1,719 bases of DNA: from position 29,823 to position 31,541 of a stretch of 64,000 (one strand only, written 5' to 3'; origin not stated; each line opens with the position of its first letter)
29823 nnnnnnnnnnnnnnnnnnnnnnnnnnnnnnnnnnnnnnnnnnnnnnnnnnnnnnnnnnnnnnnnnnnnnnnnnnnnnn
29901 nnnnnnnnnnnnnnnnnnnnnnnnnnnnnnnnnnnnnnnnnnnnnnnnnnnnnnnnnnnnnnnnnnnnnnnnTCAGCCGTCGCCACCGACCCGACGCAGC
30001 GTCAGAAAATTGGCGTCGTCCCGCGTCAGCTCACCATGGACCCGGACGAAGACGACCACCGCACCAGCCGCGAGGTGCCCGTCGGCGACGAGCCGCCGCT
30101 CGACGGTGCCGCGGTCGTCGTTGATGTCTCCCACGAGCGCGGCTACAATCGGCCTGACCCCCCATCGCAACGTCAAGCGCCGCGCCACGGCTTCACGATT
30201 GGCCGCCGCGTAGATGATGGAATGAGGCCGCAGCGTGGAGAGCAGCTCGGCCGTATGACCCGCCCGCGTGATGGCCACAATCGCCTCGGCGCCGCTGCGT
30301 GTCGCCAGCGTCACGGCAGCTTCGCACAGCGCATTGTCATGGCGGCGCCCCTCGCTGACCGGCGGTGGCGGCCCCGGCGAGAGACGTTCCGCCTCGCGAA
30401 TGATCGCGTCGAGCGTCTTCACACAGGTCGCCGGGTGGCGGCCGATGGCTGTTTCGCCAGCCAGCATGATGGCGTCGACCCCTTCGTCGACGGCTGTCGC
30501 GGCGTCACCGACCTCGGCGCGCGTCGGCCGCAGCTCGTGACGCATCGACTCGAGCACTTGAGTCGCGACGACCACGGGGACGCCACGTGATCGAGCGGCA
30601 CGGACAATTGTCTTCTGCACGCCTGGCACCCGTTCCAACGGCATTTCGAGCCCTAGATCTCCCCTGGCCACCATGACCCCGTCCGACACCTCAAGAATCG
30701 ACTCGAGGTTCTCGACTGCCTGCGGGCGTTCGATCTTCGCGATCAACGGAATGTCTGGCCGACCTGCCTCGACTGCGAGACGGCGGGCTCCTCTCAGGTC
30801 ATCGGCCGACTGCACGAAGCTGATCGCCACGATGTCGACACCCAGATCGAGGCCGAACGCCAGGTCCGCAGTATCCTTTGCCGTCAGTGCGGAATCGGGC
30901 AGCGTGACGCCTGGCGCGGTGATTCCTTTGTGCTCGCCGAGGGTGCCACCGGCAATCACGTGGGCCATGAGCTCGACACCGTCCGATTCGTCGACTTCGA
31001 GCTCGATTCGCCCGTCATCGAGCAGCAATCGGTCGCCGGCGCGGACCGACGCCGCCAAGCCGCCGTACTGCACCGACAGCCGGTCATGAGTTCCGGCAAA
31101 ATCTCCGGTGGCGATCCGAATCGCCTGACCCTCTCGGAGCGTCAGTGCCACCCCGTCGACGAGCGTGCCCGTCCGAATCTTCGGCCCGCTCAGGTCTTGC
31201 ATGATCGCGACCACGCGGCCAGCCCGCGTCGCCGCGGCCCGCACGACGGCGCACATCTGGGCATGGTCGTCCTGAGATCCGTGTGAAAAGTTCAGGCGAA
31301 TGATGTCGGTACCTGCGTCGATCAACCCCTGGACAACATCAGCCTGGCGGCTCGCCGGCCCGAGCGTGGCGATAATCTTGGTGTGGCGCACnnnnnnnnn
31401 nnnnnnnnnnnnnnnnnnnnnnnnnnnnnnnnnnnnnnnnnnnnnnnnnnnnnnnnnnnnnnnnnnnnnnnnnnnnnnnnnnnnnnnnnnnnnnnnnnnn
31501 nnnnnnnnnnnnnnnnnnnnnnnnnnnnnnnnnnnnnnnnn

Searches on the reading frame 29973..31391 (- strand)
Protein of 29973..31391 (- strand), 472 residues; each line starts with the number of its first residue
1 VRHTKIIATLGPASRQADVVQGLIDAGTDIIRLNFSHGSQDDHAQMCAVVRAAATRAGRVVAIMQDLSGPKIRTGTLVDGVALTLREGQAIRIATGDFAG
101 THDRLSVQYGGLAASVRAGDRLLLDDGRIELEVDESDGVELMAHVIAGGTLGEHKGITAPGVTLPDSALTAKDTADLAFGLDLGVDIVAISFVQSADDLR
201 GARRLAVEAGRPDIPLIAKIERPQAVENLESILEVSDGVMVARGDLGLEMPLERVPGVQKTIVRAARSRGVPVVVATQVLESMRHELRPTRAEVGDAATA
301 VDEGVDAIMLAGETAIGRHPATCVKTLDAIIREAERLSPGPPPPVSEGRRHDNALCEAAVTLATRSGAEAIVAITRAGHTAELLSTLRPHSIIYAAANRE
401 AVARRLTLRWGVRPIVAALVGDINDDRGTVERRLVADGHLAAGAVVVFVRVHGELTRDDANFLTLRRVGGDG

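Call 30: search_protein_families(library=pfam, proteins=[window:29973-31391:-], max_evalue=0.01)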
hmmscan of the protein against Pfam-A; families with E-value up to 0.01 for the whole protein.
window:29973-31391:- (472 aa): 3 families
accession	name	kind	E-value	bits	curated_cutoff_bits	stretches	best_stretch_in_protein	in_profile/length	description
PF00224.27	PK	-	1e-102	344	30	1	1-324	1-328/328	Pyruvate kinase, barrel domain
PF02887.21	PK_C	-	5.9e-18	65.5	28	1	353-453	1-101/114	Pyruvate kinase, alpha/beta domain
PF03328.21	HpcH_HpaI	-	1.3e-05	25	25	1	176-308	77-216/221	HpcH/HpaI aldolase/citrate lyase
